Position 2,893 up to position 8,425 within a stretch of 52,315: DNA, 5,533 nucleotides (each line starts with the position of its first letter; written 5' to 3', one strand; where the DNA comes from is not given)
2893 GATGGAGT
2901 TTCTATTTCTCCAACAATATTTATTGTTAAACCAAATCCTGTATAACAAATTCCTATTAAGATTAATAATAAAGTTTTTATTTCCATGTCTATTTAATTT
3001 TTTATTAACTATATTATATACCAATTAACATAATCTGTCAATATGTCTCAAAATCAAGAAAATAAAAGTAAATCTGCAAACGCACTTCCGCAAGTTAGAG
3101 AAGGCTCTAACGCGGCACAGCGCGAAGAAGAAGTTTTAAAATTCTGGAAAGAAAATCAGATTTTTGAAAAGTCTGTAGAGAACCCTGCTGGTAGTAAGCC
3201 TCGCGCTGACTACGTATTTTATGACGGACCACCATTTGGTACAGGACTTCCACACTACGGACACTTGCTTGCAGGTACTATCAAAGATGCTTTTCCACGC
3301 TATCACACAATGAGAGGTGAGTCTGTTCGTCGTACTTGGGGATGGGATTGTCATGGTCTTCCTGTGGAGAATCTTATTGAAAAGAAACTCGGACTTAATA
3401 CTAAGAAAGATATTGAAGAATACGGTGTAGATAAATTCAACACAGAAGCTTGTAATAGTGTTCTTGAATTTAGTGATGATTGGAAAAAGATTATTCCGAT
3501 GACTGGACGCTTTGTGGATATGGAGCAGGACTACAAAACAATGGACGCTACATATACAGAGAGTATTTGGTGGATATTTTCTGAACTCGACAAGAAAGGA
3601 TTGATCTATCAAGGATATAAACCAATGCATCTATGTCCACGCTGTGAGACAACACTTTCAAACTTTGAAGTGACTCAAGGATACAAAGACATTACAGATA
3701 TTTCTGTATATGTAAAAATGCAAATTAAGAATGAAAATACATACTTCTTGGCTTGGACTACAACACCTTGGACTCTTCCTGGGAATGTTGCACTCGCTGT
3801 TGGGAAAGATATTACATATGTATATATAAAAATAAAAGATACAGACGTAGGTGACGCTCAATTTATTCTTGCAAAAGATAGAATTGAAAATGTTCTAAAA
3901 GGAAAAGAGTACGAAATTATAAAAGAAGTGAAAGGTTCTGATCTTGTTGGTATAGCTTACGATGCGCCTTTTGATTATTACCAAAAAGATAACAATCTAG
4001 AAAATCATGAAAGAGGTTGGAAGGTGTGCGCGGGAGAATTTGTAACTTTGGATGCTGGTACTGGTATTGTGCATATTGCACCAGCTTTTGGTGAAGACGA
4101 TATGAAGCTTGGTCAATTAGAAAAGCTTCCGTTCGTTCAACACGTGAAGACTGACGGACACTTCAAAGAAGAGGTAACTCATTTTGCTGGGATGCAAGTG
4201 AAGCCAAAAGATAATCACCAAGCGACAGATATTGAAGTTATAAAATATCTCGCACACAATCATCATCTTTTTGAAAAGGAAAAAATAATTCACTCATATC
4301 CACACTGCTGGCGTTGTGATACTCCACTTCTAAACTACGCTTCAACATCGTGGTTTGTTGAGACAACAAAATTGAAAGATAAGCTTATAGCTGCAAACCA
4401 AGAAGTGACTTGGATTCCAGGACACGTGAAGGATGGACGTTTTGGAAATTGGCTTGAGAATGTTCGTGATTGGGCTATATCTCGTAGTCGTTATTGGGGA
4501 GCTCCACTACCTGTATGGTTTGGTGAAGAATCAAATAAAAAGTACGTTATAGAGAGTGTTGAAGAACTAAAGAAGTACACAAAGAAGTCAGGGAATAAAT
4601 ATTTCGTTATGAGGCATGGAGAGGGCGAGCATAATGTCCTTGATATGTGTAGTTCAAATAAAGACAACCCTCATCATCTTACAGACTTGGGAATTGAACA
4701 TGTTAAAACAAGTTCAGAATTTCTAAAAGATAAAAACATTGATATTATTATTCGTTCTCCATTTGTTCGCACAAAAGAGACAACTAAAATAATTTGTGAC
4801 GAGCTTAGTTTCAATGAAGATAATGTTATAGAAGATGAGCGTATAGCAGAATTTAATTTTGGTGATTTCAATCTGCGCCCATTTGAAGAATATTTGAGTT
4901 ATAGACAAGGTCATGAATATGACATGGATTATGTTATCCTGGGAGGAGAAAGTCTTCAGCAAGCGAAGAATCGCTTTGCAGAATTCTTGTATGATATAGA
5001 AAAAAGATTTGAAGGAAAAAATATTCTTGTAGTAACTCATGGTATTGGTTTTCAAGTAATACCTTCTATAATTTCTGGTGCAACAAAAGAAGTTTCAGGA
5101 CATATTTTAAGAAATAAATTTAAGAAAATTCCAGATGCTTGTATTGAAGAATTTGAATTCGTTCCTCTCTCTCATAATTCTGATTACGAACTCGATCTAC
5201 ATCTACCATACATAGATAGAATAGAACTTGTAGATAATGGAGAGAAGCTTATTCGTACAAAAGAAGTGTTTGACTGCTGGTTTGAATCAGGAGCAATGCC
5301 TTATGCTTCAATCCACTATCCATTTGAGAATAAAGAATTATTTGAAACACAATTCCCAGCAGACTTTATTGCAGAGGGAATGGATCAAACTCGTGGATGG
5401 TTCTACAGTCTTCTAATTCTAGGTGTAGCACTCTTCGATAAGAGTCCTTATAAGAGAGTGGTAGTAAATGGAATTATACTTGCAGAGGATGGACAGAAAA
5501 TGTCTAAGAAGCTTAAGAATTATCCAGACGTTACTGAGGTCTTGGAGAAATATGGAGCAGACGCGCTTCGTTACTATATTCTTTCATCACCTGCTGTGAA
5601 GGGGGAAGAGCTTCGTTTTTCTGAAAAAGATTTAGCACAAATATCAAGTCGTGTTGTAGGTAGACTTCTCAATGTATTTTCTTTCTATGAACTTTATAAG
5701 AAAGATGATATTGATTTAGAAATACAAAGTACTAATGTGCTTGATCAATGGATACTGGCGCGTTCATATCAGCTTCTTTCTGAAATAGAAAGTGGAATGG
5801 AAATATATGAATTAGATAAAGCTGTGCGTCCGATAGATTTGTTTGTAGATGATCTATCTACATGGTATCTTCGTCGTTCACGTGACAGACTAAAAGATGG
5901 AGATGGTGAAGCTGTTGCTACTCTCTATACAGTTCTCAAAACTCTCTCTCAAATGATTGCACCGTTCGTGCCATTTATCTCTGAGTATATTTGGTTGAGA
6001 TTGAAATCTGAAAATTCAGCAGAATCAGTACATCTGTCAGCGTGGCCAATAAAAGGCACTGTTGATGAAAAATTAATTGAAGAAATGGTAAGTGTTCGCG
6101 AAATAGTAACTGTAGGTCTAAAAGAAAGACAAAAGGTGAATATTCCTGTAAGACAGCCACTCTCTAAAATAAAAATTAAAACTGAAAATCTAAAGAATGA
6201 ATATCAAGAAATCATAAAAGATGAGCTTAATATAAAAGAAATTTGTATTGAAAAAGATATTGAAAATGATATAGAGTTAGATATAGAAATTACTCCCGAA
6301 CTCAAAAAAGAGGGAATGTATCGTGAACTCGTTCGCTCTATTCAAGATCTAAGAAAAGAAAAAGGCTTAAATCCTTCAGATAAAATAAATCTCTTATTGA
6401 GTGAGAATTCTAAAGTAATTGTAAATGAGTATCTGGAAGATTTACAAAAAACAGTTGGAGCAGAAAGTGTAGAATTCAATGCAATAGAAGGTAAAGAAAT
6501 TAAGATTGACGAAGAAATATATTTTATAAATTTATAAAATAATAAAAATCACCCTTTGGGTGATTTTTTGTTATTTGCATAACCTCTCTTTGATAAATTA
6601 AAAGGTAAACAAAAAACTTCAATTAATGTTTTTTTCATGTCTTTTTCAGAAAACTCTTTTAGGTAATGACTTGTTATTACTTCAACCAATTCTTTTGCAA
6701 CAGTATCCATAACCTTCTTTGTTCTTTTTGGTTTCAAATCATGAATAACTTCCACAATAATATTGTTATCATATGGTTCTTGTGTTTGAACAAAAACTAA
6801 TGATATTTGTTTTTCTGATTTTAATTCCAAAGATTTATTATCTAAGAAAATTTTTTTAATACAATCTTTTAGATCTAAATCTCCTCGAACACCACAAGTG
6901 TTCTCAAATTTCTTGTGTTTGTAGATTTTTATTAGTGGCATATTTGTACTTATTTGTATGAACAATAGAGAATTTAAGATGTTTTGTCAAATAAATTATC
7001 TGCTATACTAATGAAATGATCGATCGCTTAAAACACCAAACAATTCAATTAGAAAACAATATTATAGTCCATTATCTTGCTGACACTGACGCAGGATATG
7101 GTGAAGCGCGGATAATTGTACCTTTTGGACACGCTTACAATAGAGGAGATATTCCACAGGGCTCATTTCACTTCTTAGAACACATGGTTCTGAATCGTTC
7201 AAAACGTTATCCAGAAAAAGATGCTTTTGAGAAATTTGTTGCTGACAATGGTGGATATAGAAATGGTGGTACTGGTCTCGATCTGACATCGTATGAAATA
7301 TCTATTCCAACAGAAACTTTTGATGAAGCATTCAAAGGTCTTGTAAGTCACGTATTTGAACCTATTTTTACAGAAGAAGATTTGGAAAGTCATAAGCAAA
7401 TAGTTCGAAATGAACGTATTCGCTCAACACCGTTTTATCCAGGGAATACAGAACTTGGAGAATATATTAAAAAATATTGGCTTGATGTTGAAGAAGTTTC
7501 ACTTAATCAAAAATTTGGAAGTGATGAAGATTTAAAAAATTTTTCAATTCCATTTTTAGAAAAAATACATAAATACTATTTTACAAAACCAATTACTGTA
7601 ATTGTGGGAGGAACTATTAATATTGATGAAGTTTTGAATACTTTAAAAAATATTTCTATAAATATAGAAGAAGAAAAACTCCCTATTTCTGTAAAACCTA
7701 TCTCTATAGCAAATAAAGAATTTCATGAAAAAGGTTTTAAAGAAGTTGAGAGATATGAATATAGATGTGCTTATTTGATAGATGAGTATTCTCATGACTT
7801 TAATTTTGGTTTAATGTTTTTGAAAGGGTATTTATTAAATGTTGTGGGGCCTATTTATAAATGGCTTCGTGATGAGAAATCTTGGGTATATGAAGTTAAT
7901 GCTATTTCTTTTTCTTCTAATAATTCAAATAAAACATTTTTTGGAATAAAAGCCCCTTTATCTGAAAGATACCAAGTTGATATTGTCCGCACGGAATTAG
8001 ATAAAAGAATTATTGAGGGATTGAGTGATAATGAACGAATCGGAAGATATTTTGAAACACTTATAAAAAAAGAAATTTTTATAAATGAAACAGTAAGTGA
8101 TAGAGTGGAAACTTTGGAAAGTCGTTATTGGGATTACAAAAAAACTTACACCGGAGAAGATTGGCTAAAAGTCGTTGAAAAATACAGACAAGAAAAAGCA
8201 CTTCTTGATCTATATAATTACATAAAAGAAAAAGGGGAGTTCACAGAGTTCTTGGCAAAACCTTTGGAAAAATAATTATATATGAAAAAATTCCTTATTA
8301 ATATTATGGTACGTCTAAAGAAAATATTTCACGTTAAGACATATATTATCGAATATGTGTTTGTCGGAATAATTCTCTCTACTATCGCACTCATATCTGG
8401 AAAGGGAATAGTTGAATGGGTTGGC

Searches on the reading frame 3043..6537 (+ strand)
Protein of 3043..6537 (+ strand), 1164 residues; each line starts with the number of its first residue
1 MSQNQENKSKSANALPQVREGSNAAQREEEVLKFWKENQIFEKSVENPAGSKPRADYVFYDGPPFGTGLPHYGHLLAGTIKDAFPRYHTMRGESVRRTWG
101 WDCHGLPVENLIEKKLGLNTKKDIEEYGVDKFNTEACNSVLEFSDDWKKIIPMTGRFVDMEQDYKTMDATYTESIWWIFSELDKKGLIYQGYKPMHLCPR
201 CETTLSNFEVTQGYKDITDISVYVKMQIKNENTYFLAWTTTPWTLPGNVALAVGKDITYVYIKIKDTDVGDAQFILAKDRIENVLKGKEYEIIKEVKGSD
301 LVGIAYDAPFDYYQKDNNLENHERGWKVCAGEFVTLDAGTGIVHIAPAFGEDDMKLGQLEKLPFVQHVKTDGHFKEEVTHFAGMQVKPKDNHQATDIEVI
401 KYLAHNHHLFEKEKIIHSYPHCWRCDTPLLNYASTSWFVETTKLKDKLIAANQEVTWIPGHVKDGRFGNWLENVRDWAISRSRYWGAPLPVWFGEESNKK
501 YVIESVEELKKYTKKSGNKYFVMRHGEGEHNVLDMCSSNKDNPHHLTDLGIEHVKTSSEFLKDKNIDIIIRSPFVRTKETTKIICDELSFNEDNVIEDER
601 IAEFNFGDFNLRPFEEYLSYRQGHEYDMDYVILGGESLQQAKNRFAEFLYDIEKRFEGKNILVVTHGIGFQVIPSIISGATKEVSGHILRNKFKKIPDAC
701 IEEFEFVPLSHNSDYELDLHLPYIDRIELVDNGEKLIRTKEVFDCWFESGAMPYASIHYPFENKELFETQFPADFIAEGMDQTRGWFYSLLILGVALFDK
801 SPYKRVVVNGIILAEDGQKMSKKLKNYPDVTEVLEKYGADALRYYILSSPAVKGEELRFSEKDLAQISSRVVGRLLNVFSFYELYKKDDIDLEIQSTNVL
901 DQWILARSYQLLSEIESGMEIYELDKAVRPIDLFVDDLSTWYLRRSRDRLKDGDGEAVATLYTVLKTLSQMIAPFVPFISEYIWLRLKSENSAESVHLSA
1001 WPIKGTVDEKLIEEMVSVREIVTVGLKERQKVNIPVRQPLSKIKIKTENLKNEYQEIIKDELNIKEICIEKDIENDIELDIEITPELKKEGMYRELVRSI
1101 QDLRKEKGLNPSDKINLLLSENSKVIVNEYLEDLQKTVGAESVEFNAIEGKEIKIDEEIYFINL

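Call 74: search_protein_families(library=pfam, proteins=[window:3043-6537:+], max_evalue=0.001)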
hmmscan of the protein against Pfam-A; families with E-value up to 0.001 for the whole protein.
window:3043-6537:+ (1164 aa): 7 families
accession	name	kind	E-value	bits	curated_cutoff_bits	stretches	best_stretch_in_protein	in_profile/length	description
PF00133.28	tRNA-synt_1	-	2e-132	442.3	22.7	2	31-516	2-270/414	tRNA synthetases class I (I, L, M and V)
PF08264.19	Anticodon_1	-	4.1e-31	108.3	25.1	1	901-1042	1-146/148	Anticodon-binding domain of tRNA ligase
PF00300.27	His_Phos_1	-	4.1e-25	89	21.7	1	521-673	2-154/194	Histidine phosphatase superfamily (branch 1)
PF09334.17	tRNA-synt_1g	-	6.2e-20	71.7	20.1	2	64-210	8-135/391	tRNA synthetases class I (M)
PF19302.4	DUF5915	-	1.1e-16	61.4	27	1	1076-1162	101-190/195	Domain of unknown function (DUF5915)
PF01406.26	tRNA-synt_1e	-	9.6e-07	28.9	27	1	795-867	230-299/301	tRNA synthetases class I (C) catalytic domain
PF19852.4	DUF6327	-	0.00044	21.3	24.1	0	1076-1136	11-68/83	Family of unknown function (DUF6327)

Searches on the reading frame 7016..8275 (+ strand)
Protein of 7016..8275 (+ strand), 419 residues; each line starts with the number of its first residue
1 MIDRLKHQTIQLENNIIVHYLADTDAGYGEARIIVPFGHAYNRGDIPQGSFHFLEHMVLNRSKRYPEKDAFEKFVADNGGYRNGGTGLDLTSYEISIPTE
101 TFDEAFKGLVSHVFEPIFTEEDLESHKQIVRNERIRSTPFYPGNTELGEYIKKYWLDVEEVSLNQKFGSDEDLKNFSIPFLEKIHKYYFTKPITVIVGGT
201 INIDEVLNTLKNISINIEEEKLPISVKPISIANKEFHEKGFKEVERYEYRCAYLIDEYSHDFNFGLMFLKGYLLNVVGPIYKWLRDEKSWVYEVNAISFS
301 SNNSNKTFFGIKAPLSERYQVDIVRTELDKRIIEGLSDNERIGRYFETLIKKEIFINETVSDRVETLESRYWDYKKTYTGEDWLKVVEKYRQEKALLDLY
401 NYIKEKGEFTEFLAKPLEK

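Call 74: search_protein_families(library=pfam, proteins=[window:7016-8275:+], max_evalue=0.001)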
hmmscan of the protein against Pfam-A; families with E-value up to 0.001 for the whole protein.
window:7016-8275:+ (419 aa): 2 families
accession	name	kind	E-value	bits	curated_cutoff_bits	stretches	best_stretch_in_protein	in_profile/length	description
PF00675.25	Peptidase_M16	-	7.8e-13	49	22.3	1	31-134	15-116/149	Insulinase (Peptidase family M16)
PF05193.26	Peptidase_M16_C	-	4.3e-10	40.2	23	1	184-340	11-173/181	Peptidase M16 inactive domain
